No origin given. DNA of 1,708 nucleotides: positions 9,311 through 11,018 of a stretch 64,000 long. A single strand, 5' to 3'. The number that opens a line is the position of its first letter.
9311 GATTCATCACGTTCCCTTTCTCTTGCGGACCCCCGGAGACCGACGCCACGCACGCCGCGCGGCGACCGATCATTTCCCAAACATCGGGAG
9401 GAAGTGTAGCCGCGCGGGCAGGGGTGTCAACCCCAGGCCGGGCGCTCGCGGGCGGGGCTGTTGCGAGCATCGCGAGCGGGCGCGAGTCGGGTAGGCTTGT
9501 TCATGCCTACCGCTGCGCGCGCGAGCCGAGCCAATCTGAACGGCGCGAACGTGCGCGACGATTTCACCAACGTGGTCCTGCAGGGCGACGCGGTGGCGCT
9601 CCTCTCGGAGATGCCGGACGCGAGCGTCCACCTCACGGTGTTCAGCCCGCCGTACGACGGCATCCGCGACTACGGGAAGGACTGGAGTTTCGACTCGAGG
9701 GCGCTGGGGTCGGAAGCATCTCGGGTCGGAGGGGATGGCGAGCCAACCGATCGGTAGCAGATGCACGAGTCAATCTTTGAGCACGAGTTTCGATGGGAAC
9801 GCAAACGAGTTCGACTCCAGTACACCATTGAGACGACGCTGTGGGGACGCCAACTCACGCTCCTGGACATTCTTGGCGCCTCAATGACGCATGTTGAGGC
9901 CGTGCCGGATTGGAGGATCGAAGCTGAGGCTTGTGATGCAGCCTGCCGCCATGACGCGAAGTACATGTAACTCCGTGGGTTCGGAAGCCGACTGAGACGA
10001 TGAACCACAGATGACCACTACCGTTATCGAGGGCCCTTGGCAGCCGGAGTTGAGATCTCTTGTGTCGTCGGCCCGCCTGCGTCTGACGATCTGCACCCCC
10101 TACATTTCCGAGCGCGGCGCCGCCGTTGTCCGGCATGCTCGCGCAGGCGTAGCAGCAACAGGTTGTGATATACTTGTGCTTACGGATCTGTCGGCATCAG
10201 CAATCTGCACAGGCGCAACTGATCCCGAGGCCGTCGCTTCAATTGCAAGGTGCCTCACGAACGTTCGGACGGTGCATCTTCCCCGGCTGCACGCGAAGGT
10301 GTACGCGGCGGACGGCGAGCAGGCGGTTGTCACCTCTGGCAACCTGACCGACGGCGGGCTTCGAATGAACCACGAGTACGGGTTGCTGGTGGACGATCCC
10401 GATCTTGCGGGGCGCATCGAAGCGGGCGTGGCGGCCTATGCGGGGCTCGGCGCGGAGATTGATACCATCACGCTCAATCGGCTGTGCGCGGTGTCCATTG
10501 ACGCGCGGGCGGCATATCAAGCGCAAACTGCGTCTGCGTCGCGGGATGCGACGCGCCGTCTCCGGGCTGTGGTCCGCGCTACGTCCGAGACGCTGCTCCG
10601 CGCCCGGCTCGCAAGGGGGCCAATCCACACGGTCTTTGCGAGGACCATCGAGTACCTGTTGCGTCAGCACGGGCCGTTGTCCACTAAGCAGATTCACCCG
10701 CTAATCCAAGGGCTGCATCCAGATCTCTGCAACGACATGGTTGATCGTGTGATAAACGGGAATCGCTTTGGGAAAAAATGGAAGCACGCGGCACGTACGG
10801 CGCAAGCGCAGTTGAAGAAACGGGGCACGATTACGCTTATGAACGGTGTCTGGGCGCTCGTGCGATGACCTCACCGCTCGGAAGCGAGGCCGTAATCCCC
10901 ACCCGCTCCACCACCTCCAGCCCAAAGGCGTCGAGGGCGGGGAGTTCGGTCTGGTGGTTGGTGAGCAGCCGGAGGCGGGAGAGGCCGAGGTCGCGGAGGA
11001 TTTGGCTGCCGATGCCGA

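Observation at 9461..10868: Low-GC islet: a decayed DNA methyltransferase next to an intact single-HKD PLD nuclease carrying a winged helix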

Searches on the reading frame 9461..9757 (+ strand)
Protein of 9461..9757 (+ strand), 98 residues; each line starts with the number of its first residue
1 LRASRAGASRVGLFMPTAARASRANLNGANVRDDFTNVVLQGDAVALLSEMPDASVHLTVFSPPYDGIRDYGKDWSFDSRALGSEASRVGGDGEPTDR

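Call 5: search_protein_families(library=padloc, proteins=[window:9461-9757:+], max_evalue=1)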
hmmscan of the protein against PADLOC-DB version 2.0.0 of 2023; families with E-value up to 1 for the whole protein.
window:9461-9757:+ (98 aa): 23 families
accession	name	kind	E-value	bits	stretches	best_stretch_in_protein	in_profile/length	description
PDLC03387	MTase_II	-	1.6e-08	32.1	1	37-74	12-49/289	Type II methyltransferase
PDLC03309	MTase_II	-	6.5e-08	29.9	1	30-78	47-95/353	Type II methyltransferase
PDLC03350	MTase_II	-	8.7e-08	29.9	1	29-78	49-98/312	Type II methyltransferase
PDLC03299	MTase_II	-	1.8e-06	25.7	1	31-72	9-50/296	Type II methyltransferase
PDLC03353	MTase_II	-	1.6e-05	22.6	1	37-74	10-46/260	Type II methyltransferase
PDLC03320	MTase_II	-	8e-05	19.9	1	38-75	34-71/289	Type II methyltransferase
PDLC03336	MTase_II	-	8.3e-05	19.8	1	34-75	28-67/421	Type II methyltransferase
PDLC03260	MTase_II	-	0.00013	19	1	37-74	10-47/349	Type II methyltransferase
PDLC03714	oMTase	-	0.00019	18.9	1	40-93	7-60/279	orphan methyltransferase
PDLC03252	MTase_II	-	0.00027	18.4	1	31-73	85-127/365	Type II methyltransferase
PDLC03230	MTase_II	-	0.00027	18.3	1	33-66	32-65/360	Type II methyltransferase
PDLC03259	MTase_II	-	0.0004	17.3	1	41-74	8-40/423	Type II methyltransferase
PDLC03738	oMTase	-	0.00056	16.7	1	25-66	9-50/376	orphan methyltransferase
PDLC03371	MTase_II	-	0.00062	17.4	1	36-66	10-40/260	Type II methyltransferase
PDLC03216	MTase_II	-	0.00062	16.9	1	33-66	8-41/364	Type II methyltransferase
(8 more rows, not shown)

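Call 6: search_protein_families(library=ncbifam, proteins=[window:9461-9757:+], max_evalue=1)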
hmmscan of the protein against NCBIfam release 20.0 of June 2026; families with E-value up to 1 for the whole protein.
window:9461-9757:+ (98 aa): 3 families
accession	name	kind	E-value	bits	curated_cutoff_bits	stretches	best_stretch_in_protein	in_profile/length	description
NF008572.0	PRK11524.1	equivalog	0.00034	19.8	292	1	34-72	12-50/294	adenine-specific DNA-methyltransferase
NF050803.1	DnaMtaseCcrMCaul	equivalog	0.014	14.3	830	1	37-66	4-33/350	adenine-specific DNA-methyltransferase CcrM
NF010253.0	PRK13699.1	subfamily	0.11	12.1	244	1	39-70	4-36/226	DNA methyltransferase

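Call 7: search_protein_families(library=pfam, proteins=[window:9461-9757:+], max_evalue=1)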
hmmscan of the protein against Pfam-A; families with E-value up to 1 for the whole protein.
window:9461-9757:+ (98 aa): 0 families

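Call 69: search_protein_families(library=phrogs, proteins=[window:9503-9754:+], max_evalue=0.01)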
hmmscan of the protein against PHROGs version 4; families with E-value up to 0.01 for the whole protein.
window:9503-9754:+ (84 aa): 2 families
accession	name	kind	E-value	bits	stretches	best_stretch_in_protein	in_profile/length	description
phrog_67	-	other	3.9e-08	33.8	1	20-62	121-162/743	DNA methyltransferase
phrog_6025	-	other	0.0006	20.5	1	25-64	14-55/192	DNA methyltransferase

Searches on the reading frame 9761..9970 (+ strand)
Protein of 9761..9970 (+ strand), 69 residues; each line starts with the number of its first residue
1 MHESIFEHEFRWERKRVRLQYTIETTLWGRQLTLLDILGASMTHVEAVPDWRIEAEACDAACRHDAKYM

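Call 5: search_protein_families(library=padloc, proteins=[window:9761-9970:+], max_evalue=1)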
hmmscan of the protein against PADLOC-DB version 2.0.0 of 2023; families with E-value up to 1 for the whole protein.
window:9761-9970:+ (69 aa): 0 families

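Call 6: search_protein_families(library=ncbifam, proteins=[window:9761-9970:+], max_evalue=1)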
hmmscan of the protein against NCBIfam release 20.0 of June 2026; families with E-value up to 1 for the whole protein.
window:9761-9970:+ (69 aa): 0 families

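Call 7: search_protein_families(library=pfam, proteins=[window:9761-9970:+], max_evalue=1)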
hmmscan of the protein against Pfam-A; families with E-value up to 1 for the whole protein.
window:9761-9970:+ (69 aa): 0 families

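Call 38: search_protein_representatives(alignment_id=A2)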
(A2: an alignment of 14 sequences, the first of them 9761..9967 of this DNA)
Query: 14 sequences, 66 profile positions. Proteins with E-value up to 0.001 (for the whole library): 30; up to 1e-10: 24; up to 1e-30: 0. The best 30 are listed.
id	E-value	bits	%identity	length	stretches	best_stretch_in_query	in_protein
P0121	7.8e-29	115.2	-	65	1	2-66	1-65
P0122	2.2e-27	110.6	-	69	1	1-66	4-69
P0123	3.5e-26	106.7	-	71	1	2-66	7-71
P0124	4.0e-23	96.9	-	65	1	2-66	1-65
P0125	6.0e-23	96.4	-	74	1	1-65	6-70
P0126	1.2e-22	95.5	-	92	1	2-64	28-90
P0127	6.9e-22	93.0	-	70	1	2-66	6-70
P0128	2.5e-21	91.2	-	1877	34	35-49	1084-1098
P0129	2.9e-21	91.0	-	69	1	3-66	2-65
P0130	3.8e-21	90.6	-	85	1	2-66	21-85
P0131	1.7e-20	88.5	-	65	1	3-65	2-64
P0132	2.0e-19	85.1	-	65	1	2-66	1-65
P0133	2.6e-18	81.6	-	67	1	2-62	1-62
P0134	5.7e-18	80.4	-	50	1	17-66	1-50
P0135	6.0e-17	77.2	-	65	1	2-66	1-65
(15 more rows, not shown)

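Call 69: search_protein_families(library=phrogs, proteins=[window:9761-9967:+], max_evalue=0.01)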
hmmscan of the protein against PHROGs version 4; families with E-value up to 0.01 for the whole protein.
window:9761-9967:+ (69 aa): 0 families

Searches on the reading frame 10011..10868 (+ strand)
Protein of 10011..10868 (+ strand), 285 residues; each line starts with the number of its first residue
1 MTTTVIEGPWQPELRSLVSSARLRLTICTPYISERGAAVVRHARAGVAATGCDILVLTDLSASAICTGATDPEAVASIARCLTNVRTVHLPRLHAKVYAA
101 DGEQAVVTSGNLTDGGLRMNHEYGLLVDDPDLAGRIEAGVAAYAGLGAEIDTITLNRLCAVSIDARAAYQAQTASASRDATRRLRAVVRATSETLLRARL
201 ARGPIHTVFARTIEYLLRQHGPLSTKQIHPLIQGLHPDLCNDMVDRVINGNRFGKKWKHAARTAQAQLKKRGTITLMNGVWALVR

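Call 5: search_protein_families(library=padloc, proteins=[window:10011-10868:+], max_evalue=1)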
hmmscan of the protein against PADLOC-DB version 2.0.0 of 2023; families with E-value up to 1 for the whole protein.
window:10011-10868:+ (285 aa): 30 families (the best 25 are shown)
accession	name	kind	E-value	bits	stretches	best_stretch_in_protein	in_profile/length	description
PDLC02614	DrmC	-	2.3e-11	41.7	1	86-136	94-143/153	DrmC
PDLC02599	DrmC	-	8.2e-10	36.2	1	2-132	2-124/387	DrmC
PDLC02607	DrmC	-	1.4e-09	35.7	1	91-136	201-246/265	DrmC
PDLC02609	DrmC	-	2.7e-09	35.3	1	7-140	94-229/241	DrmC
PDLC02588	DrmC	-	3.8e-09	34.6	1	16-142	111-242/256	DrmC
PDLC02585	DrmC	-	6.2e-09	33.8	1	88-141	189-242/253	DrmC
PDLC02597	DrmC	-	9.2e-09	33.5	1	92-142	184-234/242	DrmC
PDLC02606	DrmC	-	4e-08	31.2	1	91-137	121-167/182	DrmC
PDLC02595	DrmC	-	2e-07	29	1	89-136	206-251/269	DrmC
PDLC03922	MkoB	-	8.3e-07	26.6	1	14-134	481-593/610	-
PDLC02616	DrmC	-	9e-07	26.7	1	92-137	164-209/224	DrmC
PDLC02587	DrmC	-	2e-06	25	1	92-136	204-248/267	DrmC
PDLC02612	DrmC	-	6.8e-06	23.8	1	93-147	174-228/235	DrmC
PDLC02602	DrmC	-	8.1e-06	23.1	1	90-134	195-239/381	DrmC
PDLC02605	DrmC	-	1.5e-05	22.7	1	93-137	209-253/270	DrmC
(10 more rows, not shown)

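Call 6: search_protein_families(library=ncbifam, proteins=[window:10011-10868:+], max_evalue=1)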
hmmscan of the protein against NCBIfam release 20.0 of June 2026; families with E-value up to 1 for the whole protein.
window:10011-10868:+ (285 aa): 4 families
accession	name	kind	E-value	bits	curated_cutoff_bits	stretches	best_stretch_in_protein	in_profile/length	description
NF038319.1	DISARM_DrmC_I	equivalog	3.4e-14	52.9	133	1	13-139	98-230/236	DISARM system phospholipase D-like protein DrmC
TIGR02430.1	pcaF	equivalog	0.002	17.3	597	1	142-214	72-138/400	3-oxoadipyl-CoA thiolase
NF006946.0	PRK09428.1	equivalog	0.01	14.8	314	0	94-131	357-394/451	CDP-diacylglycerol--serine O-phosphatidyltransferase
TIGR04265.1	bac_cardiolipin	equivalog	0.14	11.1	290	1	16-139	325-446/483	cardiolipin synthase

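Call 7: search_protein_families(library=pfam, proteins=[window:10011-10868:+], max_evalue=1)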
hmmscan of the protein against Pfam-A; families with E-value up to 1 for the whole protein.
window:10011-10868:+ (285 aa): 2 families
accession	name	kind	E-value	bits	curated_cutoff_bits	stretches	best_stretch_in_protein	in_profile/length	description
PF13091.12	PLDc_2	-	5.2e-13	49.4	27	1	15-138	2-126/132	PLD-like domain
PF16241.10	DUF4900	-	0.04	14.7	29.4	1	97-139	46-87/89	Domain of unknown function (DUF4900)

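Call 8: search_solved_structures(query=window:10011-10868:+, max_evalue=1, show_alignments=2)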
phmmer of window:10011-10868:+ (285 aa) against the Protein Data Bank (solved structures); distinct sequences matched with E-value up to 1: 6.
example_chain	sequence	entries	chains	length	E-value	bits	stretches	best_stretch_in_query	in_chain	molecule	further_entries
7e0m_A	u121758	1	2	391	9.1e-06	28.4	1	39-138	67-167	Phospholipase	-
2c1l_A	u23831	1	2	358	0.075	15.6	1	86-130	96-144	RESTRICTION ENDONUCLEASE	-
6pcb_A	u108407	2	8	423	0.16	14.5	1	142-233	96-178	Beta-ketoadipyl-CoA thiolase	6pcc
6pca_A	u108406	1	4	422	0.17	14.4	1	142-233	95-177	Beta-ketoadipyl-CoA thiolase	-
2lyi_A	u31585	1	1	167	0.21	14.1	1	60-117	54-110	PROTEIN (entity)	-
8gqg_A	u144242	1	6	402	0.81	12.2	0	136-178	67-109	Thiolase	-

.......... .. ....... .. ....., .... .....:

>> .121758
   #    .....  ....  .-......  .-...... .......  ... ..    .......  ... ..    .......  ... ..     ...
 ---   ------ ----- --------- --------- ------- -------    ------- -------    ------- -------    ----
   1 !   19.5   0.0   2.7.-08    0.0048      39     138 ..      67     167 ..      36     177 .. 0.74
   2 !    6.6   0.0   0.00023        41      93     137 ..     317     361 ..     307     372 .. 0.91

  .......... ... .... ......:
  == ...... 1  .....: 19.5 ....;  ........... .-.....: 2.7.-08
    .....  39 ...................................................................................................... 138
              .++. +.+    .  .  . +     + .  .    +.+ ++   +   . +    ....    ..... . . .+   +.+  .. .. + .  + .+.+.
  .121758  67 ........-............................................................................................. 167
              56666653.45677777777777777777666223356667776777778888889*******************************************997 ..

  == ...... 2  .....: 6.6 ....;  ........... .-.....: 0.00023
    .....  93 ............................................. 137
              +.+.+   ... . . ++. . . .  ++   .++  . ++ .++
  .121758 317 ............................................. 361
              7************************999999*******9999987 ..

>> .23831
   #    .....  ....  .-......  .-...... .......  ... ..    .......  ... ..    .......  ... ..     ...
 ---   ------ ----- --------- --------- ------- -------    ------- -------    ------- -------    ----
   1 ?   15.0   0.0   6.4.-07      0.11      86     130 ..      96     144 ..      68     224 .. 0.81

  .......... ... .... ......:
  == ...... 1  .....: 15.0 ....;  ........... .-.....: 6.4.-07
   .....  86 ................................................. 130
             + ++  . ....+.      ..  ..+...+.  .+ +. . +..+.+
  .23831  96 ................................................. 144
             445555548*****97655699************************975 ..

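Call 9: find_homologous_proteins(query=window:10011-10868:+)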
Query window:10011-10868:+ (285 aa): 701 proteins with E <= 0.001 among 8000 candidates; the best 120 are listed.
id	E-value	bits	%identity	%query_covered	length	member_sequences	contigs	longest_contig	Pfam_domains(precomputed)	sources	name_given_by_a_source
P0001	5.0e-129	447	71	99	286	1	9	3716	PF13091.13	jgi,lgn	-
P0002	1.9e-128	445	71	99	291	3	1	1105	PF13091.13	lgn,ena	-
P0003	3.0e-128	445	71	99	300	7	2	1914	PF13091.13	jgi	-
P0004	4.3e-125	434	69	99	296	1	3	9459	PF13091.13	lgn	-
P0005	4.2e-124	431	99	69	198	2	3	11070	PF13091.13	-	-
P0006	3.0e-122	425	69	99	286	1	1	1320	PF13091.13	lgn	-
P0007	2.1e-117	409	66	98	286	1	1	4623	PF13091.13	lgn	-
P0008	1.2e-116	407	66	98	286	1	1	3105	PF13091.13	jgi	jgi:hypothetical protein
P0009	5.6e-116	405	65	100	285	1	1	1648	PF13091.13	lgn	-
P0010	3.6e-115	402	68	93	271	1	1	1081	PF13091.13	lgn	-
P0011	4.3e-114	398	65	99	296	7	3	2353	PF13091.13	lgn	-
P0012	6.9e-114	398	64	99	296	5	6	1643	PF13091.13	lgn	-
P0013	1.5e-113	397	64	99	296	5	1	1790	PF13091.13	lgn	-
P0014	1.6e-112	393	64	99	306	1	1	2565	PF13091.13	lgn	-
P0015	2.7e-112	392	63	99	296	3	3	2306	PF13091.13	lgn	-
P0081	1.1e-76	276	50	96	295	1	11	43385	PF13091.13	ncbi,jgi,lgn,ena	jgi:hypothetical protein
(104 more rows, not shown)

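Call 12: find_related_loci(query=A1, collection=genome_contigs, flank=6000)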
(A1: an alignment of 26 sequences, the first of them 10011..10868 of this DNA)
Query A1 (285 aa) in genome_contigs; peptide patterns used: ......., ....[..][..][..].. (x = any residue, [..] = any of these).
393 stretches matched a pattern; 250 encode a relative of the query (tblastn E <= 1e-3); the best 80 are kept; 80 distinct loci.
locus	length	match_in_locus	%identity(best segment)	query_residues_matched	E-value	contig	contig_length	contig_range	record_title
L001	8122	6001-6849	67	2-284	4e-122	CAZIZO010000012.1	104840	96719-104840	MAG TPA_asm: uncultured Phycisphaeraceae bacterium isolate binchicken_co130_95 genome assembly, contig: NODE_362_length_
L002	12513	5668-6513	63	3-284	3e-119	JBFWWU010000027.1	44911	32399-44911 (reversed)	MAG: Phycisphaerales bacterium isolate CA_2019_TPBS_124 NODE_4884_length_44911_cov_7.614483_TPBS, whole genome shotgun s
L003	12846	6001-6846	62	3-284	2e-117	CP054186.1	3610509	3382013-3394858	MAG: Phycisphaeraceae bacterium isolate H1_PLA1 chromosome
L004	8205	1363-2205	63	3-283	1e-116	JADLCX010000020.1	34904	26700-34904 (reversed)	MAG: Phycisphaerales bacterium isolate SJ249 c_000000259444, whole genome shotgun sequence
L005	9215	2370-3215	63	3-284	8e-116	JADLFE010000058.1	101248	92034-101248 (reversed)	MAG: Phycisphaerales bacterium isolate SJ353 c_000001701667, whole genome shotgun sequence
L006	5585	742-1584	62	3-283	8e-108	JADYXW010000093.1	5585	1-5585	MAG: Phycisphaerales bacterium isolate SJ502 c_000001188218, whole genome shotgun sequence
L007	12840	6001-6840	58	5-284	2e-101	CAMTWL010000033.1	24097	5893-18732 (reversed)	MAG: uncultured Phycisphaerae bacterium isolate G04_MAG_00051 genome assembly, contig: G04_MAG_00051_000000000041, whole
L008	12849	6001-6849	57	2-284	1e-100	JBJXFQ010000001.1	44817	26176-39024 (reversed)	MAG: Phycisphaerales bacterium isolate F1F2.bin.430 k127_7123756, whole genome shotgun sequence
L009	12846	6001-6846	59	3-284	4e-100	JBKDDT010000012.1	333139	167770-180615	MAG: bacterium isolate samp_2109_metabat2_12 samp_2109_234385, whole genome shotgun sequence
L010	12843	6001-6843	57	4-284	2e-99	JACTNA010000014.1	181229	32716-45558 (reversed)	MAG: Planctomycetota bacterium isolate BJ19 scaffold_56, whole genome shotgun sequence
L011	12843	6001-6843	55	4-284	7e-97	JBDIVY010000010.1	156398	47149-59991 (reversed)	MAG: Phycisphaerales bacterium isolate Bin_30 NODE_75_length_156398_cov_10.204472, whole genome shotgun sequence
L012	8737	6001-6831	55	5-281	4e-95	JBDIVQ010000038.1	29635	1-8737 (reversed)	MAG: Phycisphaerae bacterium isolate Bin_17 NODE_628_length_29635_cov_26.557273, whole genome shotgun sequence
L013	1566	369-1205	58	6-284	1e-100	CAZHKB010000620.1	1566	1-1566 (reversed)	MAG TPA_asm: uncultured Phycisphaeraceae bacterium isolate SRP128246_co1_367 genome assembly, contig: NODE_221964_length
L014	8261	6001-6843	51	4-284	7e-93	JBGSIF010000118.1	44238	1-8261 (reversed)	MAG: Phycisphaerales bacterium isolate JTS-AC122 k141_3810588, whole genome shotgun sequence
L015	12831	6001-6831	52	5-283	2e-85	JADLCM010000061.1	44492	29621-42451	MAG: Phycisphaerales bacterium isolate SJ233 c_000001309079, whole genome shotgun sequence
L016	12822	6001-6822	51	10-284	9e-84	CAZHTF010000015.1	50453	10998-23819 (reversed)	MAG TPA_asm: uncultured Planctomycetales bacterium isolate binchicken_co58_172 genome assembly, contig: NODE_524_length_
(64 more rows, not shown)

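Call 35: find_encoding_contigs(protein=P0081, flank=4000, max_places=6)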
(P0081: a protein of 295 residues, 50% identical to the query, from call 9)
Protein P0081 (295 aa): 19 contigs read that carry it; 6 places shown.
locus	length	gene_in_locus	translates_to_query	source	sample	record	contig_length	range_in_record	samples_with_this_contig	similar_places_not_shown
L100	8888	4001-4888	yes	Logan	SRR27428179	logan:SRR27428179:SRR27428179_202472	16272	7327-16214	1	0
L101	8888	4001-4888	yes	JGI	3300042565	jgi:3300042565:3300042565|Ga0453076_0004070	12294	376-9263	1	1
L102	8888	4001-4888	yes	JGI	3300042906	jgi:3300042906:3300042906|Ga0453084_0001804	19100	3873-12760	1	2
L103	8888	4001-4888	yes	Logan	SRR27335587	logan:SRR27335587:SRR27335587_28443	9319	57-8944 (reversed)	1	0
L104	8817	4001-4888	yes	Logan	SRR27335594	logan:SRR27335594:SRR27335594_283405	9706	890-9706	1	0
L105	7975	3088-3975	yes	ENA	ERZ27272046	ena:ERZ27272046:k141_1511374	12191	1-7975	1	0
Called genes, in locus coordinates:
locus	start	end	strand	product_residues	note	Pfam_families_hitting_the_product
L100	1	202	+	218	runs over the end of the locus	PF13176:TPR_7 (faint), PF13374:TPR_10 (faint), PF13432:TPR_16 (faint), PF13424:TPR_12 (faint), PF13431:TPR_17 (faint), PF00515:TPR_1 (weak), PF07719:TPR_2 (weak), PF13371:TPR_9 (weak), +4 more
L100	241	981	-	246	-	-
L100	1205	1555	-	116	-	PF02575:YbaB_DNA_bd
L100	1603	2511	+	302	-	-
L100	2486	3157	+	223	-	-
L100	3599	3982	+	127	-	PF01555:N6_N4_Mtase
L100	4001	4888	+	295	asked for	PF13091:PLDc_2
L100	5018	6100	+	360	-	PF20296:MTaX1, PF13391:HNH_2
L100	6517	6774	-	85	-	-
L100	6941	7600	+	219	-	-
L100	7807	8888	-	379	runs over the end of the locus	?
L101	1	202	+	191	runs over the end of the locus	?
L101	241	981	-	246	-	-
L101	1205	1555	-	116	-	PF02575:YbaB_DNA_bd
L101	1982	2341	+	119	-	-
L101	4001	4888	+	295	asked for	PF13091:PLDc_2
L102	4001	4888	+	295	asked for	PF13091:PLDc_2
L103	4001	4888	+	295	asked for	PF13091:PLDc_2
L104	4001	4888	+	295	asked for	PF13091:PLDc_2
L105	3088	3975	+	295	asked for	PF13091:PLDc_2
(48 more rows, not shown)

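Call 36: predict_structure(alignment_id=A1)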
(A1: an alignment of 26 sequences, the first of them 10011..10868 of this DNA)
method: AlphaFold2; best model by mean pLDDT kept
length: 285 residues; sequences in the alignment: 26
mean_pLDDT: 91.0   pTM: 0.88
mean pLDDT of the five models: 91.0, 91.0, 90.2, 89.8, 88.9
residues with pLDDT >= 90: 213; 70-90: 57; 50-70: 15; < 50: 0
segments of 3 or more residues with pLDDT < 50: none
pLDDT, mean of each block of 10 residues (from residue 1): 87 95 96 97 83 94 93 96 93 92 95 90 90 97 93 95 92 89 91 89 85 95 96 89 69 76 95 96 93
secondary structure, 60 per line:
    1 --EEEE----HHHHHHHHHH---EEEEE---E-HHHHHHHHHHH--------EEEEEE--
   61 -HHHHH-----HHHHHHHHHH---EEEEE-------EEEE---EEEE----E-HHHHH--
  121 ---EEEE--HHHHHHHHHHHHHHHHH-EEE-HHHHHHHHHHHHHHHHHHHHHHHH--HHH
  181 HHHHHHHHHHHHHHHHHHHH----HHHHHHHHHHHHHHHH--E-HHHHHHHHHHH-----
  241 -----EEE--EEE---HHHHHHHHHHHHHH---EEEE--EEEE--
elements in order: E3-6 H11-20 E24-28 H34-44 E53-58 H62-66 H72-81 E85-89 E97-100 E104-107 H114-118 E124-127 H130-146 E148-150 H152-175 H178-200 H205-220 H225-235 E246-248 E251-253 H257-270 E274-277 E280-283

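Call 40: fold_search(model_id=the predicted structure, library=pdb)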
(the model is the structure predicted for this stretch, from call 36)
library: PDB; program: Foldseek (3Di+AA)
matches with E <= 10: 491; with E <= 0.001: 95
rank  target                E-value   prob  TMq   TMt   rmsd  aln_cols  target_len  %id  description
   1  7clg_A                1.3e-06  1.00  0.45  0.16   3.2       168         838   17  Crystal structure of the ATP-dependent restriction endonuclease SauUSI (released 2021-01-20)
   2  7clg_B                2.6e-06  1.00  0.44  0.17  11.8       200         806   16  Crystal structure of the ATP-dependent restriction endonuclease SauUSI (released 2021-01-20)
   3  7e0m_B                2.8e-06  1.00  0.37  0.28   3.3       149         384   23  Crystal structure of phospholipase D (released 2021-12-22)
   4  7e0m_A                3.7e-06  1.00  0.39  0.29   3.1       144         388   24  Crystal structure of phospholipase D (released 2021-12-22)
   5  6ehi_D                6.9e-06  1.00  0.37  0.62   3.8       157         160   17  NucT from Helicobacter pylori (released 2018-01-17)
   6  1byr                  6.9e-06  1.00  0.40  0.69   3.8       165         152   16  CRYSTAL STRUCTURE OF A PHOSPHOLIPASE D FAMILY MEMBER, NUC FROM SALMONELLA TYPHIMURIUM (released 1999-10-19)
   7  6ehi_B                1.5e-05  1.00  0.38  0.65   3.6       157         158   17  NucT from Helicobacter pylori (released 2018-01-17)
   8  4gel_A                2.4e-05  1.00  0.38  0.54   3.5       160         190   17  Crystal structure of Zucchini (released 2012-10-17)
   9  2c1l_A                3.4e-05  1.00  0.36  0.29   3.7       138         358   22  Structure of the BfiI restriction endonuclease (released 2005-10-07)
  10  4ggj                  3.6e-05  1.00  0.35  0.57   3.6       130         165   18  Crystal structure of Zucchini from mouse (mZuc / PLD6 / MitoPLD) (released 2012-10-10)
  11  9fiz                  3.6e-05  1.00  0.35  0.28   3.6       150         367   17  Structure of the F13 protein (mutant A295E) of Vaccinia virus (released 2025-03-12)
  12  9fhk_A                4.5e-05  1.00  0.34  0.28   3.7       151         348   14  Structure of the F13 protein of Vaccinia virus (P21 crystal form) (released 2025-03-12)
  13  8v5t_A                4.8e-05  1.00  0.40  0.28   4.1       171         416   16  Crystal structure of Alzheimers disease phospholipase D3 (released 2024-10-09)
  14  6ehi_A                4.8e-05  1.00  0.35  0.59   4.0       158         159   15  NucT from Helicobacter pylori (released 2018-01-17)
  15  9fhk_B                4.8e-05  1.00  0.32  0.27   4.5       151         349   16  Structure of the F13 protein of Vaccinia virus (P21 crystal form) (released 2025-03-12)
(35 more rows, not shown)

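Call 69: search_protein_families(library=phrogs, proteins=[window:10011-10865:+], max_evalue=0.01)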
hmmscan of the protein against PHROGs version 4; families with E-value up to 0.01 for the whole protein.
window:10011-10865:+ (285 aa): 1 family
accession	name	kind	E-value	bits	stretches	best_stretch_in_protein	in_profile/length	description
phrog_17878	-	unknown function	0.0049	16.6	1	17-134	326-437/483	-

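Call 77: search_protein_families(library=pfam, proteins=[L016:5479-5949:+, L007:5288-5743:+], max_evalue=0.01)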
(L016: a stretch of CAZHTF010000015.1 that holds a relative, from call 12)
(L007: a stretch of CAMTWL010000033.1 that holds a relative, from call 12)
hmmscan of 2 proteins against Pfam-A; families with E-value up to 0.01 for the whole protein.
L016:5479-5949:+ (157 aa): 1 family
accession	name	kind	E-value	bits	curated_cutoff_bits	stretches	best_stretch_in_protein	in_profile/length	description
PF01555.25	N6_N4_Mtase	-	1.3e-14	55.1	26.7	1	27-149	1-110/221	DNA methylase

L007:5288-5743:+ (152 aa): 0 families

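Call 83: find_encoding_contigs(protein=P0005, flank=3000, max_places=6)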
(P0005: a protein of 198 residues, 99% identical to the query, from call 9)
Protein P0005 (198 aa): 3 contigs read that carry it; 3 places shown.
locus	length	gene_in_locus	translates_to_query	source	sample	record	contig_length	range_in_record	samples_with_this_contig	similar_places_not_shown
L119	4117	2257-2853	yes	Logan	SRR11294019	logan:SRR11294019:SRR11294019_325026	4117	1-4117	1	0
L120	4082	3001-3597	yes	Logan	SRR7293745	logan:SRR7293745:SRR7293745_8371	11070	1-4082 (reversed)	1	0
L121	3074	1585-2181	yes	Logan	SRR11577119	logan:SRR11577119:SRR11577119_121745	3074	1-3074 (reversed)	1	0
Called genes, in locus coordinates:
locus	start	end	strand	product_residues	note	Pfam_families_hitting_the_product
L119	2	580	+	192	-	?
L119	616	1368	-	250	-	PF07617:DUF1579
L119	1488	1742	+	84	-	-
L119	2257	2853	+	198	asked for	PF13091:PLDc_2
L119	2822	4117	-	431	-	?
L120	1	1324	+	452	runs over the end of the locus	PF07969:Amidohydro_3 (faint), PF01979:Amidohydro_1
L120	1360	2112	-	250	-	PF07617:DUF1579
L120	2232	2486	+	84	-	-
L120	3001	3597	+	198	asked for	PF13091:PLDc_2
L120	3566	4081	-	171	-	?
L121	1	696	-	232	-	?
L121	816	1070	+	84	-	-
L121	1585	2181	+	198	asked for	PF13091:PLDc_2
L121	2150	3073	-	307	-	?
